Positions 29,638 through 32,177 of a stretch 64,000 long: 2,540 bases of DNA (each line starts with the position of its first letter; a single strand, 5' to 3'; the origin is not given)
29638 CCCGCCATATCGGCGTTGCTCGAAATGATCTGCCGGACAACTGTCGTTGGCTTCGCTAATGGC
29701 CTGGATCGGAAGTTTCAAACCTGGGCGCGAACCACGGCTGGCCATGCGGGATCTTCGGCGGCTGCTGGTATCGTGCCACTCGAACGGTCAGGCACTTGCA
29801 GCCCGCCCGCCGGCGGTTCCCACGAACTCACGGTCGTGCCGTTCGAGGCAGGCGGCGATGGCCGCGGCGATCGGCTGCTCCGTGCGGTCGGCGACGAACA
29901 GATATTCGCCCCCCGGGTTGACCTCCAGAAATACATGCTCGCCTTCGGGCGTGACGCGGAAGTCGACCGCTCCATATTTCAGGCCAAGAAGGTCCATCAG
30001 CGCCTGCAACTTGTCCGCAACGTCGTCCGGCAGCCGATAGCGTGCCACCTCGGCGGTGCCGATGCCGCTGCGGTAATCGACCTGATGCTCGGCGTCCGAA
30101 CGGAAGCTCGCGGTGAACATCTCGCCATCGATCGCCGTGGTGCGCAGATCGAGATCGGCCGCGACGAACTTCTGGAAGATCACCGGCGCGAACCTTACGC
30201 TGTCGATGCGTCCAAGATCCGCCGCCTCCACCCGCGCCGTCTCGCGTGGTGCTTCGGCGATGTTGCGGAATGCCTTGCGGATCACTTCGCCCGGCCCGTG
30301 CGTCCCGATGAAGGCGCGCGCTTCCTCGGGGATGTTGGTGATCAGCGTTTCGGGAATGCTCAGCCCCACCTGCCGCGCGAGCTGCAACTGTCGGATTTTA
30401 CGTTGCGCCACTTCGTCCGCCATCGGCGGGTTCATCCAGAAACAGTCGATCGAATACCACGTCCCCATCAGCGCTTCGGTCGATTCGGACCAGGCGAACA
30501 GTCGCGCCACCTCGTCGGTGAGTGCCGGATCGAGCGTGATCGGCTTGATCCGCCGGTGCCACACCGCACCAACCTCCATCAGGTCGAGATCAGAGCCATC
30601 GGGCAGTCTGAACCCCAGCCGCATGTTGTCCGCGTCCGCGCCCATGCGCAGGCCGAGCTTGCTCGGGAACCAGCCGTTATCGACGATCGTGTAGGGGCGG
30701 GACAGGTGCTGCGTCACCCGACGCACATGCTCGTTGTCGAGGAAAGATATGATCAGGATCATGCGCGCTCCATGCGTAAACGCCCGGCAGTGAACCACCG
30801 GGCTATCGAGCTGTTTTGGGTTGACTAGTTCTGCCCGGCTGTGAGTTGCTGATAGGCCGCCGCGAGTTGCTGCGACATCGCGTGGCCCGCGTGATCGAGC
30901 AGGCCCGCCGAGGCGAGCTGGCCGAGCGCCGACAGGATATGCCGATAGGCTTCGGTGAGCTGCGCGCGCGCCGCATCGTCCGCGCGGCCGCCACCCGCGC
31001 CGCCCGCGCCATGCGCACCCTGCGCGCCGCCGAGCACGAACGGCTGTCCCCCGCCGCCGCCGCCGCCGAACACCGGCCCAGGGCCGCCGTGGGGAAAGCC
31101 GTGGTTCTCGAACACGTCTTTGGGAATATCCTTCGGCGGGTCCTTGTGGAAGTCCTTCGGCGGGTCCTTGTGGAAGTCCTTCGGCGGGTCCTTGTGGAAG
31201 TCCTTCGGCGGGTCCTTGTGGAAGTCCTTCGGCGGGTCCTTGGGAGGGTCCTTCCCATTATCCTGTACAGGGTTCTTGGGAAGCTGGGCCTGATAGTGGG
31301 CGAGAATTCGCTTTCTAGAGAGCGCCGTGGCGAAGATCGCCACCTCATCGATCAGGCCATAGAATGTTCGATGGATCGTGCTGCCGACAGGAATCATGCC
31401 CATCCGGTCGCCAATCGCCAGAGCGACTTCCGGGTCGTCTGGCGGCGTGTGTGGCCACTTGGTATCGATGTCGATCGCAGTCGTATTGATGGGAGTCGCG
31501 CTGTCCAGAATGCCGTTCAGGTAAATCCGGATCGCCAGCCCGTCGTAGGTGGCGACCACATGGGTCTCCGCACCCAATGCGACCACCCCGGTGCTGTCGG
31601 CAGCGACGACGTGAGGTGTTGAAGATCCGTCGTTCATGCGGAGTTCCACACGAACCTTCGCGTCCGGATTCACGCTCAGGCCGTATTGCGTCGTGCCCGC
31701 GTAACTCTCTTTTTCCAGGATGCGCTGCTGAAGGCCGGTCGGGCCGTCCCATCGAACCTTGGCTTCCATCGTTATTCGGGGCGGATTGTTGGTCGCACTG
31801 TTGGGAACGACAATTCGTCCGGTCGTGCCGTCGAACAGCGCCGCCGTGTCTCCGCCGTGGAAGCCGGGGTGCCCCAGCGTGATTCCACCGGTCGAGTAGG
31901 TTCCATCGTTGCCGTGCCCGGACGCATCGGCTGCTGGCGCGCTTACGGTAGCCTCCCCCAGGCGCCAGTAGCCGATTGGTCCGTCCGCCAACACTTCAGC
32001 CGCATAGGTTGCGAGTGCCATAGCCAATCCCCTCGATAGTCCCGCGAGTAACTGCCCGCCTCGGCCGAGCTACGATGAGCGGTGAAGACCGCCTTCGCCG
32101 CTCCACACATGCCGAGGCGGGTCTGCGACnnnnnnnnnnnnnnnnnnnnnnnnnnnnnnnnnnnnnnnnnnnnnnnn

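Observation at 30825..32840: The shared C-terminal module aligns almost residue for residue between the protease and the lectin-fold protein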

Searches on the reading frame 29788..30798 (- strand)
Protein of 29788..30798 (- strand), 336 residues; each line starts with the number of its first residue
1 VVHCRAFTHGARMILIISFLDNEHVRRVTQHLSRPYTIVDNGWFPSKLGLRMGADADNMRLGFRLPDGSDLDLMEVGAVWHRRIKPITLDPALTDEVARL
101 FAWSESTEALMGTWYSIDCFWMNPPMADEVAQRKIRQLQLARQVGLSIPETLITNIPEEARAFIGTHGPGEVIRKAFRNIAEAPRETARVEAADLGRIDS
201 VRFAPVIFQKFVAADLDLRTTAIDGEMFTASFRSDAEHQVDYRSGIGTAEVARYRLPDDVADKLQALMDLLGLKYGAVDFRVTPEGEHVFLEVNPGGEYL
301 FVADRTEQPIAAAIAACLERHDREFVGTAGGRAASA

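Call 4: search_protein_families(library=pfam, proteins=[window:29788-30798:-], max_evalue=0.1)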
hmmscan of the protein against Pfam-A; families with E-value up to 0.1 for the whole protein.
window:29788-30798:- (336 aa): 1 family
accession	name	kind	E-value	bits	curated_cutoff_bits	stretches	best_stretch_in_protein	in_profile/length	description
PF21068.3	ATPgraspMvdD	-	2.5e-09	37.7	27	1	13-125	1-117/121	MvdD pre-ATP grasp domain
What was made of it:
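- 29788..30762 (-): Graspetide-class ATP-grasp macrocyclase, 324 aa (P0035), the last gene of the operon. Pfam MvdD pre-ATP-grasp domain (call 4).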

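Call 5: search_protein_families(library=ncbifam, proteins=[window:29788-30798:-], max_evalue=0.1)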
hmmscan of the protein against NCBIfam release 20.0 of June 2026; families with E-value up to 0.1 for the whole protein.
window:29788-30798:- (336 aa): 9 families
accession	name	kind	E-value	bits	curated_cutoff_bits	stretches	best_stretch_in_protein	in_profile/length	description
TIGR04187.1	GRASP_SAV_5884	subfamily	2.8e-61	207.4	350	1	39-319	30-312/312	ATP-grasp ribosomal peptide maturase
TIGR04185.1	ATPgraspMvdC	equivalog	1.3e-53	182.2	425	1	36-318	27-316/318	MvdC family ATP-grasp ribosomal peptide maturase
TIGR04184.1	ATPgraspMvdD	equivalog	1.1e-50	172.6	475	1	14-318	1-319/321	MvdD family ATP-grasp ribosomal peptide maturase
TIGR04192.1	GRASP_w_spasm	equivalog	2e-18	66.8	230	1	133-310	126-310/318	grasp-with-spasm system ATP-grasp peptide maturase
TIGR00768.1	rimK_fam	subfamily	4.1e-09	36.2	143.4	1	117-315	71-273/276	RimK family alpha-L-glutamate ligase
NF040720.1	MptN_Meth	equivalog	0.0013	17.8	350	1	122-295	90-267/291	tetrahydromethanopterin:alpha-L-glutamate ligase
NF007764.0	PRK10446.1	equivalog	0.012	14.9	331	1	120-323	86-291/300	30S ribosomal protein S6--L-glutamate ligase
TIGR02144.1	LysX_arch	equivalog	0.012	14.7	275.6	1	207-315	166-272/281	lysine biosynthesis protein LysX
TIGR04356.1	grasp_GAK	hypoth_equivalog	0.071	12.2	300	0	142-313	108-278/287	GAK system ATP-grasp enzyme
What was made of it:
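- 29788..30762 (-): NCBIfam TIGR04187 2.8e-61, MvdC 1.3e-53, MvdD 1.1e-50, all below the trusted cut-offs; RimK only 4.1e-9 (call 5).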

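Call 11: find_related_loci(query=window:29788-30798:-, collection=genome_contigs, flank=10000)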
Query window:29788-30798:- (336 aa) in genome_contigs; peptide patterns used: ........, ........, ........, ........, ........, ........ (x = any residue, [..] = any of these).
273 stretches matched a pattern; 99 encode a relative of the query (tblastn E <= 1e-3); the best 80 are kept; 80 distinct loci.
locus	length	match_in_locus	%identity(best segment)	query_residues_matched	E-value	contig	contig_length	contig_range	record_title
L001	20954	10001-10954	68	5-322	2e-142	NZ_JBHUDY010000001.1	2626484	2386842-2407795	Sphingomonas tabacisoli strain CGMCC 1.16275 soapdenovo_K_61_1, whole genome shotgun sequence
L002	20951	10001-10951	66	9-324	8e-138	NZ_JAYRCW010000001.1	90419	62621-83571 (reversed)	MAG: Sandaracinobacter sp. isolate SH_SHASGE1bin.21 NODE_262_length_90419_cov_1.755648, whole genome shotgun sequence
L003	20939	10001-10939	61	11-323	2e-131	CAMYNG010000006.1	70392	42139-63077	MAG: uncultured Ectothiorhodospiraceae bacterium isolate ES_Gamma_060 genome assembly, contig: scaffold_103, whole genom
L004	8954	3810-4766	62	5-323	4e-128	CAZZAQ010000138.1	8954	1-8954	MAG TPA_asm: uncultured Bifidobacterium sp. isolate SRP119689_co1_255 genome assembly, contig: NODE_12255_length_8954_co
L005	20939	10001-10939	61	13-325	3e-128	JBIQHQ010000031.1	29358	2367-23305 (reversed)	MAG: Deinococcaceae bacterium isolate mag.30d NODE_804_length_29358, whole genome shotgun sequence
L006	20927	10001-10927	65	13-321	1e-127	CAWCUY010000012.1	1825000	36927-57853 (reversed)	MAG: uncultured Trueperaceae bacterium isolate MFD01721.bin.1.67 genome assembly, contig: contig_6009, whole genome shot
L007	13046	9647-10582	61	13-324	5e-127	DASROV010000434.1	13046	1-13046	MAG TPA_asm: Trueperaceae bacterium isolate SMAG_U10277 k141_201621, whole genome shotgun sequence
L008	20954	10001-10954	61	13-330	3e-126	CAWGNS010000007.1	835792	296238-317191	MAG: Terriglobia bacterium isolate MFD05684.bin.1.401 genome assembly, contig: contig_28579, whole genome shotgun sequen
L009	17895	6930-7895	58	10-331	4e-123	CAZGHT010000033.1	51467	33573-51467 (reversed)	MAG TPA_asm: uncultured Rhodothermaceae bacterium isolate SRP128890_co1_174 genome assembly, contig: NODE_1144_length_51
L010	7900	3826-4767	59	10-323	9e-118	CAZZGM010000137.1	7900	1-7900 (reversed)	MAG TPA_asm: uncultured Bifidobacteriaceae bacterium isolate SRP344714_co2_480 genome assembly, contig: NODE_24332_lengt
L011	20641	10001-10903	44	13-310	2e-66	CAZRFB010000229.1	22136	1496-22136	MAG TPA_asm: uncultured Rhodobacterales bacterium isolate SRP118108_co2_288 genome assembly, contig: k141_361767, whole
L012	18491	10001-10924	42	14-318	2e-64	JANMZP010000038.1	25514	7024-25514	MAG: Betaproteobacteria bacterium isolate OTE_78_metabat_90 OTE_78_k141_977692, whole genome shotgun sequence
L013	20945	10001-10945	44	7-318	1e-64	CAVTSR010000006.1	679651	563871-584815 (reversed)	MAG: uncultured Alphaproteobacteria bacterium isolate MFD05442.bin.1.117 genome assembly, contig: contig_15503, whole ge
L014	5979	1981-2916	41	12-320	2e-64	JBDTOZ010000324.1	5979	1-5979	MAG: Acidobacteriota bacterium isolate cluster3_bin.186 NODE_71779_length_5979_cov_58.960668, whole genome shotgun seque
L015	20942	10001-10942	40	10-318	1e-62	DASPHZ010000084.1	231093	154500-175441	MAG TPA_asm: Thermoanaerobaculia bacterium isolate SMAG_U11969 k141_1134556, whole genome shotgun sequence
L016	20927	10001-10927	41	13-318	4e-61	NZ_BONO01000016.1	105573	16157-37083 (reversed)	Cellulomonas pakistanensis strain NBRC 110800 sequence16, whole genome shotgun sequence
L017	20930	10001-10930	43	13-318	6e-59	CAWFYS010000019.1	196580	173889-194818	MAG: uncultured Alphaproteobacteria bacterium isolate MFD06742.bin.2.154 genome assembly, contig: contig_67499, whole ge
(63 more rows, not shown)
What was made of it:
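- On Type 1 secretion substrates: The family occurs in a monoderm (L016; call 11).
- Tried and rejected: The nearest enzyme relatives are Sphingomonas and Sandaracinobacter (call 11).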

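Call 33: search_solved_structures(query=window:29788-30798:-, max_evalue=0.001, show_alignments=1)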
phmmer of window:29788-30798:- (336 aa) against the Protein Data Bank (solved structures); distinct sequences matched with E-value up to 0.001: 7.
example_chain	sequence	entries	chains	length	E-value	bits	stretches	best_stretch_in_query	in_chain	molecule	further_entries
5ig8_A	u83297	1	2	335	1.7e-40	142.3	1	40-317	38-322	ATP grasp ligase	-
5ig9_A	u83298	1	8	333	6.8e-31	110.8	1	14-318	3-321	ATP grasp ligase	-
7m4s_A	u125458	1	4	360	9.2e-31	110.3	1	70-318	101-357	AMdnB protein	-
7mgv_A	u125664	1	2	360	2.4e-25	92.5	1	9-316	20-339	CdnC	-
9bou_A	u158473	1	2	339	1.2e-23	87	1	98-331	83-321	MvdD-like pre-ATP grasp domain-containing protein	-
7drm_A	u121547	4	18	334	4e-15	58.9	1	13-302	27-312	ATP-grasp domain-containing protein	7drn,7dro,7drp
5zct_A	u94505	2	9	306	0.00085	21.7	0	117-327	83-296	Ribosomal protein S6--L-glutamate ligase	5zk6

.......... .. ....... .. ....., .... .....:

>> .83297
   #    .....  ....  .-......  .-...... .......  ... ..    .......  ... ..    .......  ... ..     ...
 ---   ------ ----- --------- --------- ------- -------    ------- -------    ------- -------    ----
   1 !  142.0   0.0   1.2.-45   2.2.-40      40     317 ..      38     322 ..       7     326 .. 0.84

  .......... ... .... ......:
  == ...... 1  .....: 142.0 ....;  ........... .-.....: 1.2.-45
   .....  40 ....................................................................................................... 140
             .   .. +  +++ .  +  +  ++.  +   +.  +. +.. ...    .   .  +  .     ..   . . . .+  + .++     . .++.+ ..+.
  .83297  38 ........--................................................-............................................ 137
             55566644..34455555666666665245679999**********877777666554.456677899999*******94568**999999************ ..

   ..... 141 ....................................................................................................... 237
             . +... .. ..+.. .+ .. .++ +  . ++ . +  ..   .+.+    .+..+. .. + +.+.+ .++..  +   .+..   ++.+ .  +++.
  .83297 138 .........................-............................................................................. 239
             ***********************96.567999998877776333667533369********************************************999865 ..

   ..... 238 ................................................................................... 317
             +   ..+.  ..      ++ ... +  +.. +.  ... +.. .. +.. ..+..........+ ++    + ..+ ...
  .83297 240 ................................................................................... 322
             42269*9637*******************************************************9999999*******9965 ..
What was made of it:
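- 29788..30762 (-): PDB by sequence: MdnB 1.7e-40, MdnC 6.8e-31, RimK 8.5e-4 (call 33).
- On RimK-type C-terminal glutamate ligase system: PDB RimK 8.5e-4 against MdnB 1.7e-40 (call 33).
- RimK is a detectable distant relative of the enzyme (NCBIfam 4.1e-9; PDB 8.5e-4; calls 5, 33).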

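Call 41: search_protein_families(library=pfam, proteins=[L011:8455-9930:+, L012:8367-9983:+, L013:8095-9939:+, L015:8748-10013:+, L016:8733-9995:+, L017:8116-9771:+], max_evalue=0.01)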
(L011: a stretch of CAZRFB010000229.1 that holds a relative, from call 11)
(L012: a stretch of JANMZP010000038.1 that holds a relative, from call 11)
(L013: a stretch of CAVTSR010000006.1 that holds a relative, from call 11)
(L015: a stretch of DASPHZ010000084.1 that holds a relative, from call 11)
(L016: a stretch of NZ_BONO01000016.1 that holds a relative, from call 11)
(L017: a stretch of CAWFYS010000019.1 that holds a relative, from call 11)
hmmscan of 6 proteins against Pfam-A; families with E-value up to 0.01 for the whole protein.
L011:8455-9930:+ (491 aa): 3 families
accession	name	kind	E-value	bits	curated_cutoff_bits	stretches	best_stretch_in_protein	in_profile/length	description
PF13365.12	Trypsin_2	-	1.5e-11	45.6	27.6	1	112-274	1-144/144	Trypsin-like peptidase domain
PF00089.32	Trypsin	-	0.00018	21.8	20.6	1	109-138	24-47/220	Trypsin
PF16526.10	CLZ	-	0.0093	16.8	26.7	0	445-482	21-58/71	C-terminal leucine zipper domain of cyclic nucleotide-gated channels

L012:8367-9983:+ (538 aa): 2 families
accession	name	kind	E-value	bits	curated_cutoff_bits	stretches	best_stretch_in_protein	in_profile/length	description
PF13365.12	Trypsin_2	-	5.1e-14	53.7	27.6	1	148-310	1-144/144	Trypsin-like peptidase domain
PF00089.32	Trypsin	-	4.8e-07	30.3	20.6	1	143-263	21-128/220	Trypsin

L013:8095-9939:+ (614 aa): 0 families

L015:8748-10013:+ (421 aa): 2 families
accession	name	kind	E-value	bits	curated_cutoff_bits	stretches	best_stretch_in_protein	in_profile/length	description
PF01400.30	Astacin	-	2.1e-49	168.2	22.5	1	89-265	1-185/189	Astacin (Peptidase family M12A)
PF00413.30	Peptidase_M10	-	0.0031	17.8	24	0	166-183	112-129/159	Matrixin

L016:8733-9995:+ (420 aa): 1 family
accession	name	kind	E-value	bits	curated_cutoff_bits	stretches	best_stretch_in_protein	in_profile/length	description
PF01400.30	Astacin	-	1e-46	159.4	22.5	1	83-262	1-184/189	Astacin (Peptidase family M12A)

L017:8116-9771:+ (551 aa): 0 families

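Call 47: find_homologous_proteins(query=window:29788-30798:-, max_evalue=1e-20)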
Query window:29788-30798:- (336 aa): 872 proteins with E <= 1e-20 among 8000 candidates; the best 120 are listed.
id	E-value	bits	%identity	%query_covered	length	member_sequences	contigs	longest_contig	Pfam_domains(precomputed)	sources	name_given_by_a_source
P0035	2.2e-214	729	100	96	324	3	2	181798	PF21068.4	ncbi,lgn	-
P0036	3.3e-160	551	76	93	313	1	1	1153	PF21068.4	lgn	-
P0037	2.1e-158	545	74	93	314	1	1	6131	PF21068.4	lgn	-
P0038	5.1e-157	540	75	93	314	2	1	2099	PF21068.4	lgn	-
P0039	5.2e-156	537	76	93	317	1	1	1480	PF21068.4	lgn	-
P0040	1.7e-155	535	74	93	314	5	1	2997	PF21068.4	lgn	-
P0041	2.0e-154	532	75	94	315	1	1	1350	PF21068.4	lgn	-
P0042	3.1e-148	511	72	93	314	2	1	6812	PF21068.4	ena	-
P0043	3.3e-148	511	71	93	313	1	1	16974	PF21068.4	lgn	-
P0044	5.2e-145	501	72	93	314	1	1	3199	PF21068.4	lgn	-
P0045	8.3e-145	500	70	93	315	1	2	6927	PF21068.4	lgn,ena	-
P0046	5.0e-141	488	70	93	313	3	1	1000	PF21068.4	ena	-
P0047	7.8e-141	487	72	92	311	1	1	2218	PF21068.4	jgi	jgi:glutathione synthase/RimK-type ligase-like ATP-grasp enzyme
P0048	1.0e-140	487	71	92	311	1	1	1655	PF21068.4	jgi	jgi:glutathione synthase/RimK-type ligase-like ATP-grasp enzyme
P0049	1.3e-139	483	70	92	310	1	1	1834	PF21068.4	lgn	-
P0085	7.5e-125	434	63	92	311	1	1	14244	PF08443.17,PF21068.4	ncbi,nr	ncbi:MAG: hypothetical protein F6K42_02750 [Leptolyngbya sp. SIO1D8]|nr:hypothetical protein [Leptol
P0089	2.6e-124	433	63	93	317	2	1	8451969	PF21068.4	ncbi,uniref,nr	ncbi:hypothetical protein MesoLjLc_16900 [Mesorhizobium sp. L-8-10]|uniref:MvdC/MvdD family ATP gras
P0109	8.6e-123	428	63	92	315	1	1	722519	PF21068.4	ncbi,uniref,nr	ncbi:MvdC/MvdD family ATP grasp protein [Roseovarius aestuariivivens]|uniref:MvdC/MvdD family ATP gr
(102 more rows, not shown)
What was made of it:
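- Some database entries name homologues 'RimK-type' (call 47).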

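Call 48: find_encoding_contigs(protein=P0035, flank=6000, max_places=2)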
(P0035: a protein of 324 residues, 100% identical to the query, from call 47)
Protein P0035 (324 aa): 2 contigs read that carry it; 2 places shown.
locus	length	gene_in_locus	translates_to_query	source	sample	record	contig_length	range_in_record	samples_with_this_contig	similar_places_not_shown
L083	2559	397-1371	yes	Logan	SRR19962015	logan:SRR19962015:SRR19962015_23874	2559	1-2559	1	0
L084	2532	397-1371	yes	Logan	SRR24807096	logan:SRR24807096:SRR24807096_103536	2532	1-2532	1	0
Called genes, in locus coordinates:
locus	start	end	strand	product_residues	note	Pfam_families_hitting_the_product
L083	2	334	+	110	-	?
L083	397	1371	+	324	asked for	PF21068:ATPgraspMvdD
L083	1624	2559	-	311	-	?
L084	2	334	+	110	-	?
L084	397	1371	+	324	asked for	PF21068:ATPgraspMvdD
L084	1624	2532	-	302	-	?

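Call 49: find_encoding_contigs(protein=P0089, flank=6000, max_places=2)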
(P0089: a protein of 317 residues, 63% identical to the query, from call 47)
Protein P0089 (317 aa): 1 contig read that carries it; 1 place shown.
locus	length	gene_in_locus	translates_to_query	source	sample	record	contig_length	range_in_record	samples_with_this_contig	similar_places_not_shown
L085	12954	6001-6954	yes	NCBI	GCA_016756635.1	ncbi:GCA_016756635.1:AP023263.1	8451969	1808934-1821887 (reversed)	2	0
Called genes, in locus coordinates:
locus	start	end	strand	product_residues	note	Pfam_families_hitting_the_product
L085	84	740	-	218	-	PF01047:MarR (weak), PF12802:MarR_2, PF13412:HTH_24 (faint), PF09339:HTH_IclR (weak)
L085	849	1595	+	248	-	-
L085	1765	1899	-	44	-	-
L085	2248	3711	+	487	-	PF04389:Peptidase_M28, PF01546:Peptidase_M20 (weak)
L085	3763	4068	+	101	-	-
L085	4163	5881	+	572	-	PF05572:Peptidase_M43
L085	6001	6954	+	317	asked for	PF21068:ATPgraspMvdD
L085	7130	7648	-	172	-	PF01625:PMSR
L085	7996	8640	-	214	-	PF02525:Flavodoxin_2, PF03358:FMN_red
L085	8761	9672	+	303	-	PF00126:HTH_1, PF03466:LysR_substrate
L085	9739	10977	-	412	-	PF07690:MFS_1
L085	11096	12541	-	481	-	PF01425:Amidase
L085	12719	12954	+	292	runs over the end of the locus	PF00126:HTH_1, PF03466:LysR_substrate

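Call 50: find_encoding_contigs(protein=P0109, flank=6000, max_places=2)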
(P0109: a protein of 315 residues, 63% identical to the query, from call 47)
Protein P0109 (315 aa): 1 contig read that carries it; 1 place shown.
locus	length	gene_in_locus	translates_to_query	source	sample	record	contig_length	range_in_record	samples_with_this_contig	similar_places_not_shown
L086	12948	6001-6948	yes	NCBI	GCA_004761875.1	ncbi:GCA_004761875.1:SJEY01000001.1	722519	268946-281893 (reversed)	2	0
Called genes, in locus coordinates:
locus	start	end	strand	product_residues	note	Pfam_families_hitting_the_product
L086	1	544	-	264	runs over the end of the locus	PF00005:ABC_tran, PF13304:AAA_21 (weak)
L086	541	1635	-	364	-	PF01740:STAS (weak), PF13466:STAS_2, PF02405:MlaE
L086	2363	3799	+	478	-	PF04389:Peptidase_M28, PF01546:Peptidase_M20 (weak)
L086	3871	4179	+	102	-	-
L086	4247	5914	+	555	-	PF05572:Peptidase_M43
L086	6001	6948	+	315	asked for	PF21068:ATPgraspMvdD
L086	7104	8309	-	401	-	PF25967:RND-MFP_C (faint), PF25989:YknX_C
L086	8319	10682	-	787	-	PF02687:FtsX, PF12704:MacB_PCD (weak), PF02687:FtsX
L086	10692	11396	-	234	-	PF00005:ABC_tran, PF13304:AAA_21 (faint)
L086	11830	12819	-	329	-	PF00083:Sugar_tr, PF07690:MFS_1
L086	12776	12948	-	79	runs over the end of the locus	-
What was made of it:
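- One locus (L086) has a MacB-type ABC/MFP pair next door (call 50).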

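Call 51: find_encoding_contigs(protein=P0085, flank=6000, max_places=2)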
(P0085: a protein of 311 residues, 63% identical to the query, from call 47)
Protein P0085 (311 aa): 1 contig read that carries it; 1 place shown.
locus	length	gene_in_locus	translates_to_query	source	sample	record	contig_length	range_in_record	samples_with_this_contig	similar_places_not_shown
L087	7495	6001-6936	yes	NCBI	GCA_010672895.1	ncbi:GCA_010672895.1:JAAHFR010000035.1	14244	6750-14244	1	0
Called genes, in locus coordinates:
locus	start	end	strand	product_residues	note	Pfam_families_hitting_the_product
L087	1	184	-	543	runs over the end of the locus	PF09852:DUF2079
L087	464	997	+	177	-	PF00075:RNase_H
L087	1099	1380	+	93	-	-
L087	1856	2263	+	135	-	-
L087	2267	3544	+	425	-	PF00171:Aldedh (weak)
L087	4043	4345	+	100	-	-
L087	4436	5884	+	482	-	PF05572:Peptidase_M43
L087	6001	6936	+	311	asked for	PF21068:ATPgraspMvdD, PF08443:RimK (weak)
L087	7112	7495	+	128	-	PF01555:N6_N4_Mtase, PF01170:UPF0020 (weak)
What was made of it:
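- On T9SS C-terminal domain: Hosts are mainly Pseudomonadota, Deinococcota, Acidobacteriota and Cyanobacteriota; one locus (L009) is from a Rhodothermaceae MAG (calls 11, 49-51).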

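Call 78: search_protein_families(library=padloc, proteins=[window:29788-30762:-], max_evalue=0.01)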
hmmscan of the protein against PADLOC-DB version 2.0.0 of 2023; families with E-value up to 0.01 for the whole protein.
window:29788-30762:- (324 aa): 0 families

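Call 99: search_protein_families(library=pfam, proteins=[L013:8095-9939:+], max_evalue=0.001)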
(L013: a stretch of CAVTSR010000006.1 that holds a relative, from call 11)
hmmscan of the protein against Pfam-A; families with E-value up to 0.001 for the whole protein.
L013:8095-9939:+ (614 aa): 0 families

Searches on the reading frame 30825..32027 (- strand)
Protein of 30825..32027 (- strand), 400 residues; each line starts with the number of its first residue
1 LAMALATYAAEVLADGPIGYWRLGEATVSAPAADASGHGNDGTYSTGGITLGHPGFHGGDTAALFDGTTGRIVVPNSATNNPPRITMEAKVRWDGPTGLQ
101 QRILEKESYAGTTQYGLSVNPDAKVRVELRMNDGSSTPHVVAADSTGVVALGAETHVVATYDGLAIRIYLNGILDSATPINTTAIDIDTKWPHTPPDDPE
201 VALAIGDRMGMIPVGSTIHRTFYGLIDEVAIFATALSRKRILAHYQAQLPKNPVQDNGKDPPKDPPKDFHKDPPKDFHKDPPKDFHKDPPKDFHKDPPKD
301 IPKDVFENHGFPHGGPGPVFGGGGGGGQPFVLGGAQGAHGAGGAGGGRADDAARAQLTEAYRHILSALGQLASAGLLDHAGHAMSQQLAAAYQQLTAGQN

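Call 4: search_protein_families(library=pfam, proteins=[window:30825-32027:-], max_evalue=0.1)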
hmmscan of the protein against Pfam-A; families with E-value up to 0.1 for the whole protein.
window:30825-32027:- (400 aa): 1 family
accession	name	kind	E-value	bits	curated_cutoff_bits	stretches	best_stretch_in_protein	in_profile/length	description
PF13385.13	Laminin_G_3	-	3.4e-16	60.2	27.6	1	66-241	1-150/151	Concanavalin A-like lectin/glucanases superfamily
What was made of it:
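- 30825..32021 (-): LamG (Laminin_G_3) protein carrying a second copy of the cassette, 398 aa, no signal peptide. Pfam PF13385 E=3.4e-16 (call 4).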

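Call 5: search_protein_families(library=ncbifam, proteins=[window:30825-32027:-], max_evalue=0.1)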
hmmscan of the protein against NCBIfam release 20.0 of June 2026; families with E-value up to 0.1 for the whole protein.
window:30825-32027:- (400 aa): 0 families

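Call 78: search_protein_families(library=padloc, proteins=[window:30825-32021:-], max_evalue=0.01)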
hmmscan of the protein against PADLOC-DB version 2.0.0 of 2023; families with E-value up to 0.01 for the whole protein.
window:30825-32021:- (398 aa): 0 families
